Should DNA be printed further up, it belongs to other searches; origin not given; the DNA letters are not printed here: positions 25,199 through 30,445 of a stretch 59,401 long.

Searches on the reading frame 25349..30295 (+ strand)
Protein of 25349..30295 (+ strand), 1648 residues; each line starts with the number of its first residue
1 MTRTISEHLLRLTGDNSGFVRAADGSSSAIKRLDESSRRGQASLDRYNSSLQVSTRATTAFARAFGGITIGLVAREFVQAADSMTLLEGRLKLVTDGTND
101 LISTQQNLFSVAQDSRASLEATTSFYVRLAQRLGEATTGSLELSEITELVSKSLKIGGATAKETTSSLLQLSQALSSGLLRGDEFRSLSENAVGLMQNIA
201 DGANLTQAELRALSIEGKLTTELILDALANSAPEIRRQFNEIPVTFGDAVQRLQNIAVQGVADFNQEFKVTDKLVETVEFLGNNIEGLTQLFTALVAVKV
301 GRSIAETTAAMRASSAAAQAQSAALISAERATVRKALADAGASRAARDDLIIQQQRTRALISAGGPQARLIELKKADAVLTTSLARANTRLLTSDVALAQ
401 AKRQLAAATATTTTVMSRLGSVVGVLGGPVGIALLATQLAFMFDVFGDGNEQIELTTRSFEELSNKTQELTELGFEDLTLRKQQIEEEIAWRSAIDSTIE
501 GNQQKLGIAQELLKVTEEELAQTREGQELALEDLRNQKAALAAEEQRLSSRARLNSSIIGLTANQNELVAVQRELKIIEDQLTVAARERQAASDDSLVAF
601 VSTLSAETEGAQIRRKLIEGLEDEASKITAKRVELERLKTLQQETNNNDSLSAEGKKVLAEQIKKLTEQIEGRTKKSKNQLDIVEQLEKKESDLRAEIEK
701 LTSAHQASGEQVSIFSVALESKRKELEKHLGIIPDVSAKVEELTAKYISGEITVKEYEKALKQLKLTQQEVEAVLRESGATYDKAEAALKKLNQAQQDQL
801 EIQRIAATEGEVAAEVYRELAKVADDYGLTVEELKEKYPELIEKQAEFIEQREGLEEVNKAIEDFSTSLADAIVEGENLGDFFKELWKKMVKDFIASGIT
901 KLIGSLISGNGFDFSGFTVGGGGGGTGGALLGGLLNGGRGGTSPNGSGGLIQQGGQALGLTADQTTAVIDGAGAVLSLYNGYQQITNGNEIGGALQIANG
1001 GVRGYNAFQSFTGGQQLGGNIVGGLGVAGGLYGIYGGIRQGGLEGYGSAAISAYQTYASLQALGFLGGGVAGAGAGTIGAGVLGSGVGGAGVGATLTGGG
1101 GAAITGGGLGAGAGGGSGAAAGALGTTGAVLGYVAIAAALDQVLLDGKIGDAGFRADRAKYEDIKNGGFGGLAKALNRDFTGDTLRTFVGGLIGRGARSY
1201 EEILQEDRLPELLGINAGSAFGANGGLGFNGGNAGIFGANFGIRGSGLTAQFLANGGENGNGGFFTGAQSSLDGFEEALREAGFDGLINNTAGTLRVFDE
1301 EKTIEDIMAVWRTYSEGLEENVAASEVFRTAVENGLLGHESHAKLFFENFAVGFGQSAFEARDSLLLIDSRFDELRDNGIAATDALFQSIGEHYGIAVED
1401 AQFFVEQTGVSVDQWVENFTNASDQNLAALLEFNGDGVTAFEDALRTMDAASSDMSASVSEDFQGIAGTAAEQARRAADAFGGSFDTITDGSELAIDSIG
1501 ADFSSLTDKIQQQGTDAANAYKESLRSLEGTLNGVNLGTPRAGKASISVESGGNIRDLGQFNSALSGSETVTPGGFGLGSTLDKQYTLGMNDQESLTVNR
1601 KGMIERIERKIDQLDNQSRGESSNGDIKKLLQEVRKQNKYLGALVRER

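Call 13: search_protein_families(library=phrogs, proteins=[window:25349-30295:+], max_evalue=0.001)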
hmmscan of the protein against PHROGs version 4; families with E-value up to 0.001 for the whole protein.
window:25349-30295:+ (1648 aa): 19 families
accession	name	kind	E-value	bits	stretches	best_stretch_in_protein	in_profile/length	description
phrog_339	-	tail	6.2e-93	313.8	1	9-866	10-877/1123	tail length tape measure protein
phrog_3519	-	tail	2.8e-73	249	1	21-857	33-779/959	tail length tape measure protein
phrog_8010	-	tail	5.2e-58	197.9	1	31-346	224-561/1543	tail length tape measure protein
phrog_1107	-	tail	1.2e-54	186.8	1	15-806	138-942/1252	tail length tape measure protein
phrog_2335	-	tail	6.2e-54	184.5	1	21-656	440-1041/1536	tail length tape measure protein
phrog_3336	-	tail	9.1e-54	184.4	1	32-327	47-338/1051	tail length tape measure protein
phrog_17300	-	tail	5e-49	168.4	1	31-315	28-316/900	tail length tape measure protein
phrog_12706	-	tail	6.5e-40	138.2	1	36-841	178-848/1244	tail length tape measure protein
phrog_7740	-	tail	1.2e-39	136.5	1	32-509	42-479/2151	tail length tape measure protein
phrog_1068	-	tail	3.3e-39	136.2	1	23-683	59-641/706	tail length tape measure protein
phrog_27190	-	tail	9.1e-30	104.4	1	41-255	75-289/1015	tail length tape measure protein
phrog_16889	-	tail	5e-28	99.2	1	17-399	24-397/470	tail length tape measure protein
phrog_1506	-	tail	7.8e-28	98.1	1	62-707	62-644/1269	tail length tape measure protein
phrog_31452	-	tail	4.8e-26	92.2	1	27-343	16-331/814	tail length tape measure protein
phrog_16297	-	tail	7.7e-25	88.3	1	74-321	87-335/777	tail length tape measure protein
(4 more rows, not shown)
